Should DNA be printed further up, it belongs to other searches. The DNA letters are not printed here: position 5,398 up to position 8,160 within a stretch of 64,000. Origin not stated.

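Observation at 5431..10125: Pseudo-peptidase ectodomain: an M28/PA-like domain with all catalytic positions replaced, fused to a MacB-type permease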

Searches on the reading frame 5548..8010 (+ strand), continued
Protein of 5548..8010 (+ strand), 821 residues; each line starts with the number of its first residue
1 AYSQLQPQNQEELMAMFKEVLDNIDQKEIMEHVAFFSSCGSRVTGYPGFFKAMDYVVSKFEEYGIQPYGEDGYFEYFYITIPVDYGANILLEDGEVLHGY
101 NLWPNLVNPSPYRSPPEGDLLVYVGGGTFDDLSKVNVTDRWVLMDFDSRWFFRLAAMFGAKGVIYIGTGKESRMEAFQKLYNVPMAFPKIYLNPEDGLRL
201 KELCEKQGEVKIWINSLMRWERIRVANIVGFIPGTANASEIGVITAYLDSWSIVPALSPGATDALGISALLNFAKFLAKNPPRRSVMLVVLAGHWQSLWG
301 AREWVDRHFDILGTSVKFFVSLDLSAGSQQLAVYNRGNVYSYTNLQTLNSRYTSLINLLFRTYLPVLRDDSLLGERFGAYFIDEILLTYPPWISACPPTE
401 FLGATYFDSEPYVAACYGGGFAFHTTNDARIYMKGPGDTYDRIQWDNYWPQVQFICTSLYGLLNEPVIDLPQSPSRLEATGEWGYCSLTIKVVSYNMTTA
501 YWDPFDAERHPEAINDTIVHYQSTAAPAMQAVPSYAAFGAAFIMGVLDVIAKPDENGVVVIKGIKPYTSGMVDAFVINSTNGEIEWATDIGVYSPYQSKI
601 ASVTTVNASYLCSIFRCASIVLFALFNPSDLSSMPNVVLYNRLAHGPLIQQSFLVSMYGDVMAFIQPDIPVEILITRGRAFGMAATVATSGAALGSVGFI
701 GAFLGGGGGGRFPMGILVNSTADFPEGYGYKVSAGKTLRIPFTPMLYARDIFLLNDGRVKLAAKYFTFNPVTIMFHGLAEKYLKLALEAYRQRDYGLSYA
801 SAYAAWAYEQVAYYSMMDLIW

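Call 41: search_solved_structures(query=A3, max_evalue=0.001, show_alignments=5)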
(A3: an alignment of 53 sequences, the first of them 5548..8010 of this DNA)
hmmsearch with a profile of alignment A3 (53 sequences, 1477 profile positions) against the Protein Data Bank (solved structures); distinct sequences matched with E-value up to 0.001: 51.
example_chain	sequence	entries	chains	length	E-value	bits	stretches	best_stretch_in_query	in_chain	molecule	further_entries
2ek8_A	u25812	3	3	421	3.6e-27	97.6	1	43-348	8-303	Aminopeptidase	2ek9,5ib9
6hc6_A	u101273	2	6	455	2.5e-19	71.6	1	129-348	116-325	Aminopeptidase YwaD | Aminopeptidase Y (Arg Lys Leu preference)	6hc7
5lil_A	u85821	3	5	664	2.8e-17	64.8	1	1138-1316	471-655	Macrolide export ATP-binding/permease protein MacB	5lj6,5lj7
5gko_A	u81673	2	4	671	1.8e-16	62.1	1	1136-1316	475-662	Macrolide export ATP-binding/permease protein MacB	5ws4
9o9x_C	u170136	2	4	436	4.8e-16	60.7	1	1198-1317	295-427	ABC transporter permease YtrF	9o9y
5nik_J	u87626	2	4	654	2.7e-14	54.9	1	1136-1316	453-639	Macrolide export ATP-binding/permease protein MacB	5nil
9w35_A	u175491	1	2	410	1.9e-12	48.8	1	1156-1316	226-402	LolF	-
9w37_A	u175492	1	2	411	2e-12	48.7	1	1156-1316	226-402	LolF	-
9w2w_A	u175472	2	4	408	2.4e-12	48.4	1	1156-1316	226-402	LolF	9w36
2anp_A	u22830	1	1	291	1.4e-11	45.9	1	247-395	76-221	leucyl aminopeptidase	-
3iib_A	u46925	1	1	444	2.2e-11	45.2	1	206-340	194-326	Peptidase M28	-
3b3v_A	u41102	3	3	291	2.2e-10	41.9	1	246-412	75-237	Bacterial leucyl aminopeptidase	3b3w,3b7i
5xu1_M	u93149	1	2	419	3.2e-10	41.4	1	1141-1316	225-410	ABC transporter permeae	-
1amp_A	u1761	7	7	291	3.3e-10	41.3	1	247-395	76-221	AMINOPEPTIDASE | PROTEIN (AMINOPEPTIDASE) | BACTERIAL LEUCYL AMINOPEPTIDASE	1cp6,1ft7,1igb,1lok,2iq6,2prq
1rtq_A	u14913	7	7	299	3.7e-10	41.2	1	247-395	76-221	Bacterial leucyl aminopeptidase | Aminopeptidase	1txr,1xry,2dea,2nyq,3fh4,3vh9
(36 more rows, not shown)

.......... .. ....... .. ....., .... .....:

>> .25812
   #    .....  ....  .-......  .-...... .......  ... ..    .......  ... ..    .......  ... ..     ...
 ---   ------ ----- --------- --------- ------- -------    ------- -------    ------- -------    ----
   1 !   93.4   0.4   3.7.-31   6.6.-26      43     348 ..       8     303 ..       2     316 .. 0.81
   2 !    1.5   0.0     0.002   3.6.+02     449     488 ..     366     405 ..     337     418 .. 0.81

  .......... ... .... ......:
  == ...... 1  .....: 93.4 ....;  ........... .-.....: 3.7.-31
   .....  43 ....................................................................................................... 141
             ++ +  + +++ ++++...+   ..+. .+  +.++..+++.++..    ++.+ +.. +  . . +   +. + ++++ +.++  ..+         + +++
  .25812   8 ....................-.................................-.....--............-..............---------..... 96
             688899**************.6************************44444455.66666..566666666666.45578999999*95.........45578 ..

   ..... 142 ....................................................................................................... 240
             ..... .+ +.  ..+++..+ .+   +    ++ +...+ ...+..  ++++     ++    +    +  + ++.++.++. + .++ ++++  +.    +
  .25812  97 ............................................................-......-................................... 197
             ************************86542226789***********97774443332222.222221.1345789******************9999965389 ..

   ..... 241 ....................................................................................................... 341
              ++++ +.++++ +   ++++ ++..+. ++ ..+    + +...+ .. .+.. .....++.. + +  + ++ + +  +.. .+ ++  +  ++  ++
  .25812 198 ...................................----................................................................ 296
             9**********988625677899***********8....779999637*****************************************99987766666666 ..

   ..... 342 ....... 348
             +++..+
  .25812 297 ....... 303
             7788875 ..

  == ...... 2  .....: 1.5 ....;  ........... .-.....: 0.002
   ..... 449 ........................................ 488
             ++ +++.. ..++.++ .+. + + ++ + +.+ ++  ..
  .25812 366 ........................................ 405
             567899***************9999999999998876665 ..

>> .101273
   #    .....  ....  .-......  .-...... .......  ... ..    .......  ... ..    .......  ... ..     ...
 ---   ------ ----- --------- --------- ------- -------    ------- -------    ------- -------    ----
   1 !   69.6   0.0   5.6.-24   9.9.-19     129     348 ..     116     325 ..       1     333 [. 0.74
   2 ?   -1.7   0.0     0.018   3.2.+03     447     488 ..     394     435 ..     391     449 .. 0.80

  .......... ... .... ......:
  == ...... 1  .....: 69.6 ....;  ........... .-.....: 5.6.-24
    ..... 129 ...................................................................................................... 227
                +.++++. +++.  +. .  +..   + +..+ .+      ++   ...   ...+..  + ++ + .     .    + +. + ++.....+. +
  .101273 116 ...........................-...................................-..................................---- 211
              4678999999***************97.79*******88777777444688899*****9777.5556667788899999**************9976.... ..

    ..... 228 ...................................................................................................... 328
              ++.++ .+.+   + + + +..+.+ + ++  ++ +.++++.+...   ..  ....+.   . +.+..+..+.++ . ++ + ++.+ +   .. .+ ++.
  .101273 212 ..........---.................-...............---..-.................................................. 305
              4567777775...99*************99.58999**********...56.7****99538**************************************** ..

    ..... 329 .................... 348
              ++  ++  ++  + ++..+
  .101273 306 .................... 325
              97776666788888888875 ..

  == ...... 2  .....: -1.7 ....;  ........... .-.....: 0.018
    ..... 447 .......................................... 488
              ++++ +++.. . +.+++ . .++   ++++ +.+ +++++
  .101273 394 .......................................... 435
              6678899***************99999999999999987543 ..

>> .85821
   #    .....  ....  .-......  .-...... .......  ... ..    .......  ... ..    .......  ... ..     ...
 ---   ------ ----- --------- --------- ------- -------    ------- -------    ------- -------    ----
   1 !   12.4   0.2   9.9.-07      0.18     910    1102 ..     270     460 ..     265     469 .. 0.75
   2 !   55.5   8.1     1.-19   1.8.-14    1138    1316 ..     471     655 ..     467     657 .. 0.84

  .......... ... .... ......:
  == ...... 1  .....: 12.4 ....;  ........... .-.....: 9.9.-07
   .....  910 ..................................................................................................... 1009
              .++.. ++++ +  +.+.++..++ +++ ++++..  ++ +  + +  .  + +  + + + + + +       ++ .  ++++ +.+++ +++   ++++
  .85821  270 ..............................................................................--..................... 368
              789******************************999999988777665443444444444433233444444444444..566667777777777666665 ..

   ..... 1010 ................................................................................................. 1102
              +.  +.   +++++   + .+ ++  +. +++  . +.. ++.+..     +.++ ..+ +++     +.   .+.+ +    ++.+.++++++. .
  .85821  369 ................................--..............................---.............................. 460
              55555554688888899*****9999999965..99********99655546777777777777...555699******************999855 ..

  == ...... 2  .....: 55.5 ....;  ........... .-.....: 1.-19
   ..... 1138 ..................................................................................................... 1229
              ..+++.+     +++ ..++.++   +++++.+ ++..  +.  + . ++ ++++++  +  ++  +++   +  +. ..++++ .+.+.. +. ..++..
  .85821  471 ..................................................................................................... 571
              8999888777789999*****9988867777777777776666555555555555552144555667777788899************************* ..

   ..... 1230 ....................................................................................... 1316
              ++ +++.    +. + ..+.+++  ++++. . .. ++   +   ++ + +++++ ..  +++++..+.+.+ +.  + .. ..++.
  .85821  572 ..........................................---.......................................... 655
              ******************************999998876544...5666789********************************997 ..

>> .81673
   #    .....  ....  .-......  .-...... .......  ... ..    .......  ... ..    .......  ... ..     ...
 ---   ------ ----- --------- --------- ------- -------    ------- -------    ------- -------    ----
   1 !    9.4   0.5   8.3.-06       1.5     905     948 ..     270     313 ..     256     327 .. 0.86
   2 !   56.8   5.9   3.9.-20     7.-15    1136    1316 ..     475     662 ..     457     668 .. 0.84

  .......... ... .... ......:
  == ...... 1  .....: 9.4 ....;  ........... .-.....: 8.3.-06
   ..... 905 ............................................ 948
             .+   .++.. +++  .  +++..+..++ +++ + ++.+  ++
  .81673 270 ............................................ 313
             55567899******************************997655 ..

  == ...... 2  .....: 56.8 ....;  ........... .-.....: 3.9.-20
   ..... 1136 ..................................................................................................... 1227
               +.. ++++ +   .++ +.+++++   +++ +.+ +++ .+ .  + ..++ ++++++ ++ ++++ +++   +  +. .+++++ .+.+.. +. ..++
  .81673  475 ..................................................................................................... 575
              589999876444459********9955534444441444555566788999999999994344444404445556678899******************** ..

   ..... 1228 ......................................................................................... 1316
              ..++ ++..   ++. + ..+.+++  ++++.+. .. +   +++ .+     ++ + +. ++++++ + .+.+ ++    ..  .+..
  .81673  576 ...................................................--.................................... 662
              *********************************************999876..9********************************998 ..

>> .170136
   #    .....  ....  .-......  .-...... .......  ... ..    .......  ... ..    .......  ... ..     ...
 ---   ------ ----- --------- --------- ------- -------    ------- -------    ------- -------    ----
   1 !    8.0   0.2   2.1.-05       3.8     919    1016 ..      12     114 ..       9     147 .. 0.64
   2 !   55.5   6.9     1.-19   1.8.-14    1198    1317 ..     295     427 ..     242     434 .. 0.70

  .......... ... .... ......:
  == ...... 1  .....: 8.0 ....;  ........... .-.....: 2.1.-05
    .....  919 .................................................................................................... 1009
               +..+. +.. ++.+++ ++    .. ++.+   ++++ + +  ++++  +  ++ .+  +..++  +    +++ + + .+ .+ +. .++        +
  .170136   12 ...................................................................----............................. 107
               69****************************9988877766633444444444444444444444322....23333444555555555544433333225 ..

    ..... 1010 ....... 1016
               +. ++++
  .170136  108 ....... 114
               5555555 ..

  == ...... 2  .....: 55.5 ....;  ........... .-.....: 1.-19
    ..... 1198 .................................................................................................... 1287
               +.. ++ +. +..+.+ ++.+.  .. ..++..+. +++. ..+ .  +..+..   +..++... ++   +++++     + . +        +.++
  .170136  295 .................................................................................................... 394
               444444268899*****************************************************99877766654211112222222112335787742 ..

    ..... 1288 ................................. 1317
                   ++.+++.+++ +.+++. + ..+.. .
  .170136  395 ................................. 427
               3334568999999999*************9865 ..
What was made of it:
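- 5566..6945 (+): M28 aminopeptidase-like domain with an inserted PA domain (aa about 46-505; PA insert about aa 158-246, nt 5902-6168). Family profile against 2ek8, E 3.6e-27, spanning PA+M28 (call 41).
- On PA (protease-associated) domain proteins: The family profile aligns across the PA region of 2ek8 and 6hc6 (call 41).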
